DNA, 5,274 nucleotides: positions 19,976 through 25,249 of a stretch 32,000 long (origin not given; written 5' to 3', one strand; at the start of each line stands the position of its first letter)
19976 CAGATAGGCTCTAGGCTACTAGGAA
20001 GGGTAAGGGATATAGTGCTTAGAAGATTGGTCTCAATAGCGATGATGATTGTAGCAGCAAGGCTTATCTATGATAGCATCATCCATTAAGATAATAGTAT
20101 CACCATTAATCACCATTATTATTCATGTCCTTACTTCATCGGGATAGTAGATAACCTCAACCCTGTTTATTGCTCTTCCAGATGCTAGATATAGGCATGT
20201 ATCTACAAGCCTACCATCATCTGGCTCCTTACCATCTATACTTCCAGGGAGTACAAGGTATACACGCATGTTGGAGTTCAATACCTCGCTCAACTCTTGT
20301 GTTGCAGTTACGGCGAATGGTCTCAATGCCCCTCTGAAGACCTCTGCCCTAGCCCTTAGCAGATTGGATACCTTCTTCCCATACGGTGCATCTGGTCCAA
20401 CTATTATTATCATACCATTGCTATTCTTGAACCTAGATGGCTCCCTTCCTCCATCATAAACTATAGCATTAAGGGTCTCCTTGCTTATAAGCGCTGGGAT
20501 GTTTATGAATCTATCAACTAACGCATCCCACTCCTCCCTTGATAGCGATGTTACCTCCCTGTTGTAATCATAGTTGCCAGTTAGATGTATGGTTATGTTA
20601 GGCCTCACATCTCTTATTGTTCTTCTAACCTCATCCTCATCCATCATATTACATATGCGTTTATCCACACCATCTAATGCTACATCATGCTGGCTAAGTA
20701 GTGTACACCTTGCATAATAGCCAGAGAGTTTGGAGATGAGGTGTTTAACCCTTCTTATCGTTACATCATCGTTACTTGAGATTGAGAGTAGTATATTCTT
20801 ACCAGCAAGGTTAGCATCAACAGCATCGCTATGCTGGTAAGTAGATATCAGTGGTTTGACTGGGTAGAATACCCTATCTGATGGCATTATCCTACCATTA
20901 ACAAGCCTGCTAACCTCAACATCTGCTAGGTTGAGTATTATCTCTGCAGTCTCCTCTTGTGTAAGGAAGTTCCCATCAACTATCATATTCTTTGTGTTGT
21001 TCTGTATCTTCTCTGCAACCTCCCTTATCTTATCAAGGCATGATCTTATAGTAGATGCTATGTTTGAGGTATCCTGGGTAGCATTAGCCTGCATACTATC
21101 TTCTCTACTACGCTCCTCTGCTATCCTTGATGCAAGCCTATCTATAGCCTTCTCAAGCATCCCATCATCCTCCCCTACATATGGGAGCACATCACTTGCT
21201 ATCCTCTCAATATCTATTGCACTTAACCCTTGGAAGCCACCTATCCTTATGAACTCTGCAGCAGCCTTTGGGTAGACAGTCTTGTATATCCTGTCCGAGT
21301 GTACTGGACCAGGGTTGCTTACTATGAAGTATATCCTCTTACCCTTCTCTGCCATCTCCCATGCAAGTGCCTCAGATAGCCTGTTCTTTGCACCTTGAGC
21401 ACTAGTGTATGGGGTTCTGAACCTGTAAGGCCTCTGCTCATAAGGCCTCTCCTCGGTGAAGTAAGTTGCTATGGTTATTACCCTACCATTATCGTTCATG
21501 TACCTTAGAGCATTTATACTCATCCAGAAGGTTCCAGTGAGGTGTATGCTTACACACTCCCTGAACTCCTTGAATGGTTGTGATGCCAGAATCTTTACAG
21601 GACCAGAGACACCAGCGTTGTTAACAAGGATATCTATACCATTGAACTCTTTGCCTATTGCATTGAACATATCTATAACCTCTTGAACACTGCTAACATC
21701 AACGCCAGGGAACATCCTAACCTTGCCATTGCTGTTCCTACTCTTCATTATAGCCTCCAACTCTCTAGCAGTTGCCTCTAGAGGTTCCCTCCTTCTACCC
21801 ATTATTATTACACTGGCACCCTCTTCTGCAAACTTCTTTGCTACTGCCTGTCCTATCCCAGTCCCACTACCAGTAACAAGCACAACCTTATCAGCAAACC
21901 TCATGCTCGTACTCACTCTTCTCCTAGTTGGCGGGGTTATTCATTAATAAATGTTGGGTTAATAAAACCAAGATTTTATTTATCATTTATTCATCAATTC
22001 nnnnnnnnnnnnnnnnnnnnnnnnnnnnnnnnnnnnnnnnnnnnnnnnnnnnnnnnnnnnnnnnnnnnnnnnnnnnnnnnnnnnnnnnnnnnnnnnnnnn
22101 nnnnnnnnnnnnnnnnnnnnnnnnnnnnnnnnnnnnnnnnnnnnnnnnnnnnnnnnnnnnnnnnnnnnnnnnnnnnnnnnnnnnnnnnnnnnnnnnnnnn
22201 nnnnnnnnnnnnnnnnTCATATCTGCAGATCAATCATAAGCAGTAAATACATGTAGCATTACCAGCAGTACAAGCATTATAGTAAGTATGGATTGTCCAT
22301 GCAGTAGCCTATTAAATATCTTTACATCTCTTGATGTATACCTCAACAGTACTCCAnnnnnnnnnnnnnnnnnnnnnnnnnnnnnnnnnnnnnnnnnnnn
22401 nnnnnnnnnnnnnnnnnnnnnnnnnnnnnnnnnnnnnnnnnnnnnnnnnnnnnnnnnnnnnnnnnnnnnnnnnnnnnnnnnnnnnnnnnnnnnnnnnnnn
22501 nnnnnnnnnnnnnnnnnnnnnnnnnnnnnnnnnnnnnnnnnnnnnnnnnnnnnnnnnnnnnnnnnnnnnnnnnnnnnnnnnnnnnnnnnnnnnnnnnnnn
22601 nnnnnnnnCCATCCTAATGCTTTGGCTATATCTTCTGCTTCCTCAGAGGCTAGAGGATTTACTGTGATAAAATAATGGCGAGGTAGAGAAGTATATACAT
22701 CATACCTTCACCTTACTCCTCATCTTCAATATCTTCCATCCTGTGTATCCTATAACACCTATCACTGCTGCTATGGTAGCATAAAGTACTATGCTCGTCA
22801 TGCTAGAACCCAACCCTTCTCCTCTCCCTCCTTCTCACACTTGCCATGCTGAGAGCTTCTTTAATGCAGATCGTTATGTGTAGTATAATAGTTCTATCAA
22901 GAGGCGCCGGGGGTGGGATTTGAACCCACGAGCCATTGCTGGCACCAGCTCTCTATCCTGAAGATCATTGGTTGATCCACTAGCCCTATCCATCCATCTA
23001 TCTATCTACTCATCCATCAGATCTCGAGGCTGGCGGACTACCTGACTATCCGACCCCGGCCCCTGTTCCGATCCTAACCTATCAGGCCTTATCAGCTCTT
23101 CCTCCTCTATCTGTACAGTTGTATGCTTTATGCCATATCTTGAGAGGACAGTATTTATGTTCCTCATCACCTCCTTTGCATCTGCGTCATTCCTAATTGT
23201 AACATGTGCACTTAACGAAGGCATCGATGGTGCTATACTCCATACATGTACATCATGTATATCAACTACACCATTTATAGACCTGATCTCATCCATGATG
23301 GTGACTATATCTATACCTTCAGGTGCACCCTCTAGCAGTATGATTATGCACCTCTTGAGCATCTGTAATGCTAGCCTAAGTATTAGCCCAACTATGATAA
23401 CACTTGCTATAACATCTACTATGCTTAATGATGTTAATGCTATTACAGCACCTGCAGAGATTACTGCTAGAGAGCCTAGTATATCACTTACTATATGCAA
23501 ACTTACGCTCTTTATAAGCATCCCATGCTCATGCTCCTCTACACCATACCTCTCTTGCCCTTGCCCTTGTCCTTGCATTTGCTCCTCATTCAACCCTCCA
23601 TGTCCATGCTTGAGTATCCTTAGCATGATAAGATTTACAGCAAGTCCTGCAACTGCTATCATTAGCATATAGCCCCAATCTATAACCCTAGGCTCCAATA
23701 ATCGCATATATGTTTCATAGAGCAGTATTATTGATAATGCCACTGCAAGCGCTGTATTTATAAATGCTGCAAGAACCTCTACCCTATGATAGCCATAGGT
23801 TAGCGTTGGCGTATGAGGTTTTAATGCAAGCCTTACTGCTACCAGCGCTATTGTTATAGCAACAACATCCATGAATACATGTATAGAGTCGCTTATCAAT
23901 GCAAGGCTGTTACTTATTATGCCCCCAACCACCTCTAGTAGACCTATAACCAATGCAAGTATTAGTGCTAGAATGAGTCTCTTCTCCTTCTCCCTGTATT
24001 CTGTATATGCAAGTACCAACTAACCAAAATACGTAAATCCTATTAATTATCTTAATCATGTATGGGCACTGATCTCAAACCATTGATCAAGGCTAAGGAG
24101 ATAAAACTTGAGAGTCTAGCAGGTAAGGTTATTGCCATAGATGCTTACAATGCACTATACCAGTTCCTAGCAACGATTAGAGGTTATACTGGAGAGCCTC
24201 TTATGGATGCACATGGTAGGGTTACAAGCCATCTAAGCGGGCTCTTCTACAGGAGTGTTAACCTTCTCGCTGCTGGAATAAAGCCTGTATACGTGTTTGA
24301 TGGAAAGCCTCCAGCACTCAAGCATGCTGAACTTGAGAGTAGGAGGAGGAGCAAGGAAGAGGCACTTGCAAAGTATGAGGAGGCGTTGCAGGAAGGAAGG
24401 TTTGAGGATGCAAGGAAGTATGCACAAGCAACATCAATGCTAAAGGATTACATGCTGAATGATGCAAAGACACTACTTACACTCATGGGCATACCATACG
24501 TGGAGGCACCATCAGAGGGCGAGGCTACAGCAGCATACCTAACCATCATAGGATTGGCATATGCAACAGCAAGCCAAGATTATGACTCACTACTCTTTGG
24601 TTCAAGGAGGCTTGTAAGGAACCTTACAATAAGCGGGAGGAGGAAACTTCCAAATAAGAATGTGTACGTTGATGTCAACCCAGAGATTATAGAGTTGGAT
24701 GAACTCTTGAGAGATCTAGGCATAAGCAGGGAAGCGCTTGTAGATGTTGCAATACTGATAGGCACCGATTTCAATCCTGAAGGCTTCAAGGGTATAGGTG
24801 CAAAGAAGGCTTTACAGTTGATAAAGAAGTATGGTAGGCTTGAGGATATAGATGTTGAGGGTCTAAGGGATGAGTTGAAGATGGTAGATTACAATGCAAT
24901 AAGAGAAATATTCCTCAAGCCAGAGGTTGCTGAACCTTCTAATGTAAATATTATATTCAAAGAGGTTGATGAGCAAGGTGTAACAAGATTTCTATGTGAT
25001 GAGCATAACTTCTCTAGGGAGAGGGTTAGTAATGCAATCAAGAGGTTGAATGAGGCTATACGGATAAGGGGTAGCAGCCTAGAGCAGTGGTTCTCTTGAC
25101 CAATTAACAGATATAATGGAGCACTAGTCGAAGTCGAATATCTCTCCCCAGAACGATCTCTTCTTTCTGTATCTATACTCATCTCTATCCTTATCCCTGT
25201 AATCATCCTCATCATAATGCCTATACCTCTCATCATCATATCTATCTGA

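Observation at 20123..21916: Stand-alone catalytic-SDR + pseudo-SDR protein resembling the CoA-ester-reducing half of bifunctional malonyl-CoA reductase, with a non-canonical active-site motif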

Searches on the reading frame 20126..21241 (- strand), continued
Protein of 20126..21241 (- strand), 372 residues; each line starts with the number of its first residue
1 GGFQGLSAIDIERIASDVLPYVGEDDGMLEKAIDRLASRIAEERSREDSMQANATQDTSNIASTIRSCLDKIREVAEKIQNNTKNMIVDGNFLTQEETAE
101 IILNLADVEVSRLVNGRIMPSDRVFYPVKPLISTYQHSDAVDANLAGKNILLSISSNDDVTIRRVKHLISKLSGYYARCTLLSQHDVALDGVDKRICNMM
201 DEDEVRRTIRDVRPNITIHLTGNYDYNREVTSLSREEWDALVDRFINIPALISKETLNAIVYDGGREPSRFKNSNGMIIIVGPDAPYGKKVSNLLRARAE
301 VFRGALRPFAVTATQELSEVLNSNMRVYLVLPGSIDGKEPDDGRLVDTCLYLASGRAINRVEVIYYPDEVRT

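Call 61: list_cluster_members(proteins=[P0121, P0122, P0123, P0124, P0133, P0137, P0139, P0143, P0146, P0132])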
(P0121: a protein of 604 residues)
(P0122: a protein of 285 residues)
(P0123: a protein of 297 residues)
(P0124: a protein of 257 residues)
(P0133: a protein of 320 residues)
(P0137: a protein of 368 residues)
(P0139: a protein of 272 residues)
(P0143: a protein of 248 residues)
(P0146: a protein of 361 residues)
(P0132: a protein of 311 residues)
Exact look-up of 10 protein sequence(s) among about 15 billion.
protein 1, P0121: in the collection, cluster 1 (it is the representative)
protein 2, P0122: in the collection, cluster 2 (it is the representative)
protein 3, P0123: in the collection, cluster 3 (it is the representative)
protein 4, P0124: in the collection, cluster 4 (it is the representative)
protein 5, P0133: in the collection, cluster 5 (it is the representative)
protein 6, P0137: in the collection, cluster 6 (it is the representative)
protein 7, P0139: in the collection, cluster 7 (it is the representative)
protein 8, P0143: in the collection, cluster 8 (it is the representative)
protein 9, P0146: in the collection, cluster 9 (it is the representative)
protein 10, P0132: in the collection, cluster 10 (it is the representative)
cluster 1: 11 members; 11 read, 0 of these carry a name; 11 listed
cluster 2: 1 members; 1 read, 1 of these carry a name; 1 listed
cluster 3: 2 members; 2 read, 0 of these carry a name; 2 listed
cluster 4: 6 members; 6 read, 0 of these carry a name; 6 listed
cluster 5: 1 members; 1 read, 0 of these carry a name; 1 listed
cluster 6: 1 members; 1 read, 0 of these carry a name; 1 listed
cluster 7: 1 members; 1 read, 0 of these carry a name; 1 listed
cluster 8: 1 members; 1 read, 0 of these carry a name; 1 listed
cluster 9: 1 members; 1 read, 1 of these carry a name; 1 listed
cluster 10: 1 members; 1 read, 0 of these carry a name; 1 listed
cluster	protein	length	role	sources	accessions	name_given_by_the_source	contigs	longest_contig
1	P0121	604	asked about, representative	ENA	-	-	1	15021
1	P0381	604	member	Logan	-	-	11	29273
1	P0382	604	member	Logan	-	-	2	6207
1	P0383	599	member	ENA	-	-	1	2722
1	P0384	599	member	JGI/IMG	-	-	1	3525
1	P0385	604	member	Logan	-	-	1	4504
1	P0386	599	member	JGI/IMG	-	-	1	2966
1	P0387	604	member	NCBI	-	-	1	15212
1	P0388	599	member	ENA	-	-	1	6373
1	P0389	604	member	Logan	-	-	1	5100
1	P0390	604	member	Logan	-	-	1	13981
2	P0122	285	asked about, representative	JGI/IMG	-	NAD(P)-dependent dehydrogenase (short-subunit alcohol dehydrogenase family)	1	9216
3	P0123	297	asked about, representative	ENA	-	-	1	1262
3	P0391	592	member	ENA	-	-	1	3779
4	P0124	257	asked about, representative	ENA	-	-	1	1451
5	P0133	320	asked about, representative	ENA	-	-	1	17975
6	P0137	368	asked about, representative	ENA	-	-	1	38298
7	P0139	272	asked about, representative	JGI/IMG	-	-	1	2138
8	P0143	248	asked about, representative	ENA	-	-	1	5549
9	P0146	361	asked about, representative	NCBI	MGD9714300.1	MAG: hypothetical protein AB7V46_19890, partial [Thermomicrobiales bacterium]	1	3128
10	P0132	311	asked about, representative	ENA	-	-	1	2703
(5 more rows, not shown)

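Call 76: find_encoding_contigs(protein=P0127, flank=10000, max_places=1)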
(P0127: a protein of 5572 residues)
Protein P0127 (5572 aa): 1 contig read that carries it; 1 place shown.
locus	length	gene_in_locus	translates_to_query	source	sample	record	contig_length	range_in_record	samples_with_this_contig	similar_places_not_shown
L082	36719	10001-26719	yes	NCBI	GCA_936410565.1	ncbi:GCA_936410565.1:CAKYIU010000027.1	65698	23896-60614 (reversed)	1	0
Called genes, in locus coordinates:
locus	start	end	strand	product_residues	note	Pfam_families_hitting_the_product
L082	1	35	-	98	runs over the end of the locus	PF05187:Fer4_ETF_QO, PF13237:Fer4_10 (weak), PF13247:Fer4_11 (weak), PF12838:Fer4_7 (weak)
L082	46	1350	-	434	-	PF00890:FAD_binding_2 (weak), PF01266:DAO (weak), PF01494:FAD_binding_3, PF01946:Thi4 (weak), PF03486:HI0933_like (weak), PF07992:Pyr_redox_2 (weak), PF12831:FAD_oxidored, PF26311:ETF-QO_FixC_C, +6 more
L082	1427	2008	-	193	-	-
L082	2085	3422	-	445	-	PF00034:Cytochrom_C, PF13442:Cytochrome_CBB3 (weak)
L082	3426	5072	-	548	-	PF00033:Cytochrome_B, PF14358:DUF4405 (weak), PF13631:Cytochrom_B_N_2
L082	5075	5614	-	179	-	PF00355:Rieske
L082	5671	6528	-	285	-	PF07722:Peptidase_C26, PF00117:GATase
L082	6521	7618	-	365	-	PF00155:Aminotran_1_2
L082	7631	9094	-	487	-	-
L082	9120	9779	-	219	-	-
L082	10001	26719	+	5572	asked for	PF08659:KR (faint), PF00378:ECH_1, PF16113:ECH_2, PF00501:AMP-binding, PF00378:ECH_1, PF16113:ECH_2, PF00106:adh_short, PF13561:adh_short_C2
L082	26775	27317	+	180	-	-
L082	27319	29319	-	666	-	PF21138:SMUBP-2_HCS1_1B, PF00270:DEAD (faint), PF04851:ResIII (faint), PF07652:Flavi_DEAD (faint), PF13086:AAA_11, PF13245:AAA_19, PF13604:AAA_30, PF13087:AAA_12, +1 more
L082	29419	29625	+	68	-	PF00313:CSD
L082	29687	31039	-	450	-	PF07690:MFS_1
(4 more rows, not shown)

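Call 77: find_encoding_contigs(protein=P0198, flank=10000, max_places=1)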
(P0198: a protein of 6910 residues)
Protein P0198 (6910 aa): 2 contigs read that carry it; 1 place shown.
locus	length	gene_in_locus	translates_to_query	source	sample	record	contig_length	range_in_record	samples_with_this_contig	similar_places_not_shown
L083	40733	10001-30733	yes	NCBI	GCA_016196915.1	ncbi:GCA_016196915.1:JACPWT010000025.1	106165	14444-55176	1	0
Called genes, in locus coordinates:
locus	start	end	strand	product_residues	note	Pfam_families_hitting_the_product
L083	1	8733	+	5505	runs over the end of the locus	-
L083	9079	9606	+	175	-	-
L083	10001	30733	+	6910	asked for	PF00378:ECH_1, PF16113:ECH_2, PF00501:AMP-binding, PF16177:ACAS_N, PF13193:AMP-binding_C, PF00107:ADH_zinc_N, PF00378:ECH_1, PF16113:ECH_2, +6 more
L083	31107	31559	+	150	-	PF14076:DUF4258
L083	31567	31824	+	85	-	-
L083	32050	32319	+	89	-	-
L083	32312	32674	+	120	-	PF02452:PemK_toxin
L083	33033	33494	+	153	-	-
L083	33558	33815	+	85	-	-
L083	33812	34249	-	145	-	PF01934:HepT-like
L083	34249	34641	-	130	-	PF01909:NTP_transf_2, PF18765:Polbeta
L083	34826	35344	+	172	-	-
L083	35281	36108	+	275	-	-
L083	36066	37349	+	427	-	PF20423:AceK_regulatory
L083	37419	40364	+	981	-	PF06315:AceK_kinase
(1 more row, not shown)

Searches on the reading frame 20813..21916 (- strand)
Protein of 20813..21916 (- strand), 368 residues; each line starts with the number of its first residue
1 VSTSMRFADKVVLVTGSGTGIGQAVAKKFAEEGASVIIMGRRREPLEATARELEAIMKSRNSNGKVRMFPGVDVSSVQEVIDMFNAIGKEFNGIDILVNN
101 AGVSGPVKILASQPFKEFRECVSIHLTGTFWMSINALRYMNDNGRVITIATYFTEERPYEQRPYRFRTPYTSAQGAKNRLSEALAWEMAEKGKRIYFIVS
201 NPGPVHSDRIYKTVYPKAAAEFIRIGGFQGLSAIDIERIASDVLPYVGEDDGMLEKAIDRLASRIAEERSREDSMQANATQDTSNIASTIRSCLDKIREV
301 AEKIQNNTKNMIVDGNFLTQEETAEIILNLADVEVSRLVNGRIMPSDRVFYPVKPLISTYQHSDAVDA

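Call 71: predict_structure(alignment_id=A3)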
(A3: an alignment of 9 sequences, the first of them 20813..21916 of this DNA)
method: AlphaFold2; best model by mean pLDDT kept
length: 368 residues; sequences in the alignment: 9
mean_pLDDT: 63.2   pTM: 0.55
mean pLDDT of the five models: 63.2, 60.4, 60.0, 59.7, 50.0
residues with pLDDT >= 90: 70; 70-90: 104; 50-70: 65; < 50: 129
segments of 3 or more residues with pLDDT < 50: 102-128, 151-183, 199-213, 307-317, 335-368
pLDDT, mean of each block of 10 residues (from residue 1): 74 83 88 93 86 95 93 74 90 85 36 37 40 72 71 34 29 42 51 54 38 54 58 75 78 91 88 55 86 81 51 45 72 48 27 25 35
secondary structure, 60 per line:
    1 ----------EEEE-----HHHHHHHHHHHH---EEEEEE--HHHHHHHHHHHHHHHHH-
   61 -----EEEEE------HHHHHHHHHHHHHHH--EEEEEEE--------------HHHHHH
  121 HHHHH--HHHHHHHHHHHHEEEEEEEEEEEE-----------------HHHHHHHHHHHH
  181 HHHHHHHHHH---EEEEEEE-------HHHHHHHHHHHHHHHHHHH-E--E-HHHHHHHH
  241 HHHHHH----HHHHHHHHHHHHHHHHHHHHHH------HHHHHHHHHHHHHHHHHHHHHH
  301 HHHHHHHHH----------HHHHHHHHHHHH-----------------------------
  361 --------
elements in order: E11-14 H20-31 E35-40 H43-59 E66-70 H77-91 E94-100 H115-125 H128-139 E140-151 H169-190 E194-200 H208-226 H233-246 H251-272 H279-309 H320-331

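Call 73: fold_search(model_id=the predicted structure, library=pdb)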
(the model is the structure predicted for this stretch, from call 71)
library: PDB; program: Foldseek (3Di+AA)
matches with E <= 10: 1986; with E <= 0.001: 1767
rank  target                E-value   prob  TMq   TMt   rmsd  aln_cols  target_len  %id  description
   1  3itd                  1.0e-11  1.00  0.41  0.55  10.1       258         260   22  Crystal structure of an inactive 17beta-Hydroxysteroid dehydrogenase (Y167F mutated form) from fungus Cochliobolus lunat (released 2010-08-18)
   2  4dry_A                2.3e-11  1.00  0.38  0.57   6.0       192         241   30  The crystal structure of 3-oxoacyl-[acyl-carrier-protein] reductase from Rhizobium meliloti (released 2012-02-29)
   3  6zzo_B                2.7e-11  1.00  0.41  0.57  10.7       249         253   25  Crystal structure of (R)-3-hydroxybutyrate dehydrogenase from Psychrobacter arcticus complexed with NAD+ and acetoacet (released 2020-10-07)
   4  6k8s_A                3.9e-11  1.00  0.53  0.32   9.9       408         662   20  Crystal structure of C-domain of baterial malonyl-CoA reductase (released 2020-03-18)
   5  8i6z                  3.9e-11  1.00  0.50  0.31  11.3       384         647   19  Crystal structure of apo-form of malonyl-CoA reductase C-domain from Chloroflexus aurantiacus (released 2023-06-14)
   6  3ay6_C                4.3e-11  1.00  0.41  0.56  11.9       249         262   26  Crystal structure of Bacillus megaterium glucose dehydrogenase 4 A258F mutant in complex with NADH and D-glucose (released 2012-05-23)
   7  2jah_A                4.5e-11  1.00  0.43  0.62  11.7       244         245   27  Biochemical and structural analysis of the Clavulanic acid dehydeogenase (CAD) from Streptomyces clavuligerus (released 2007-02-20)
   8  5u2w_A                4.5e-11  1.00  0.41  0.59  11.7       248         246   22  Crystal structure of a Short chain dehydrogenase from Burkholderia cenocepacia J2315 in complex with NADP (released 2017-01-18)
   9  8y83_B                4.8e-11  1.00  0.41  0.59  11.0       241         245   24  Crystal structure of a ketoreductase from Sphingobacterium siyangense SY1 with co-enzyme (released 2024-06-12)
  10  8aet                  4.8e-11  1.00  0.51  0.31  11.4       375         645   20  Malonyl-CoA reductase from Chloroflexus aurantiacus - C-terminal E779W variant (released 2023-04-05)
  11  3is3                  5.0e-11  1.00  0.41  0.57  10.2       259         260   22  Crystal structure of 17beta-Hydroxysteroid dehydrogenase (Apo form) from fungus Cochliobolus lunatus (released 2010-08-18)
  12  8j2e                  5.0e-11  1.00  0.52  0.32  10.7       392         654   19  Structure of the C-terminal subenzyme of the malonyl-CoA reductase from Chloroflexus aurantiacus, mutant N940V/K1106W/S1 (released 2024-04-17)
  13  8a30                  5.0e-11  1.00  0.51  0.31  11.8       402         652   19  Malonyl-CoA reductase from Chloroflexus aurantiacus - C-terminal Apo (released 2023-04-05)
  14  8i70                  5.0e-11  1.00  0.51  0.31  11.8       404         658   20  Crystal structure of NADP-binding form of malonyl-CoA reductase C-domain from Chloroflexus aurantiacus (released 2023-06-14)
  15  1doh_A                5.6e-11  1.00  0.41  0.54  13.4       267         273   22  STRUCTURE OF TRIHYDROXYNAPHTHALENE REDUCTASE IN COMPLEX WITH NADPH AND 4-NITRO-INDEN-1-ONE (released 2001-06-06)
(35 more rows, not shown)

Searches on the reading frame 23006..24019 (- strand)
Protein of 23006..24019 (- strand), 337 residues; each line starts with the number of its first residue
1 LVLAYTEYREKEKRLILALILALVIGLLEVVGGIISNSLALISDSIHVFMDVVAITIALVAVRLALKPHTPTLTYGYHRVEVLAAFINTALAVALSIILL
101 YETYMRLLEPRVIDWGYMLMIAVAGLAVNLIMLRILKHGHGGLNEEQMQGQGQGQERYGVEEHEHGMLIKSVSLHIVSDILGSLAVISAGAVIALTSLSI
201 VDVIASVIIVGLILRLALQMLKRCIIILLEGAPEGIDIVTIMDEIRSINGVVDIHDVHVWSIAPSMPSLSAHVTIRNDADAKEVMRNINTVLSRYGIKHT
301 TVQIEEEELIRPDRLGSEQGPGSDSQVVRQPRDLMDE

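Call 31: search_protein_families(library=pfam, proteins=[window:23006-24019:-], max_evalue=0.001)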
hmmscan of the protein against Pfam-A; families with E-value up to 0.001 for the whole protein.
window:23006-24019:- (337 aa): 2 families
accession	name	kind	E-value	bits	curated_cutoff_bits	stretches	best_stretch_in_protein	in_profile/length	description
PF01545.26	Cation_efflux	-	1.4e-37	129.9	26.6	1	15-229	1-198/198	Cation efflux family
PF16916.11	ZT_dimer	-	7e-11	42.4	26.7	1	233-306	1-77/78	Dimerisation domain of Zinc Transporter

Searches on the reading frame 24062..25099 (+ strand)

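Call 31: search_protein_families(library=pfam, proteins=[window:24062-25099:+], max_evalue=0.001)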
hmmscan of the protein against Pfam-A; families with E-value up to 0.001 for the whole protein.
window:24062-25099:+ (345 aa): 3 families
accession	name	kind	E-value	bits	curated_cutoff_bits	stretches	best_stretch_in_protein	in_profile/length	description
PF00867.23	XPG_I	-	9e-27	93.8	24.9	1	143-236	1-89/89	XPG I-region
PF00752.23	XPG_N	-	5.3e-20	72.2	22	1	10-100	15-100/101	XPG N-terminal domain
PF01367.25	5_3_exonuc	-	7e-05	23.7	40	1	224-263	4-44/97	5'-3' exonuclease, C-terminal SAM fold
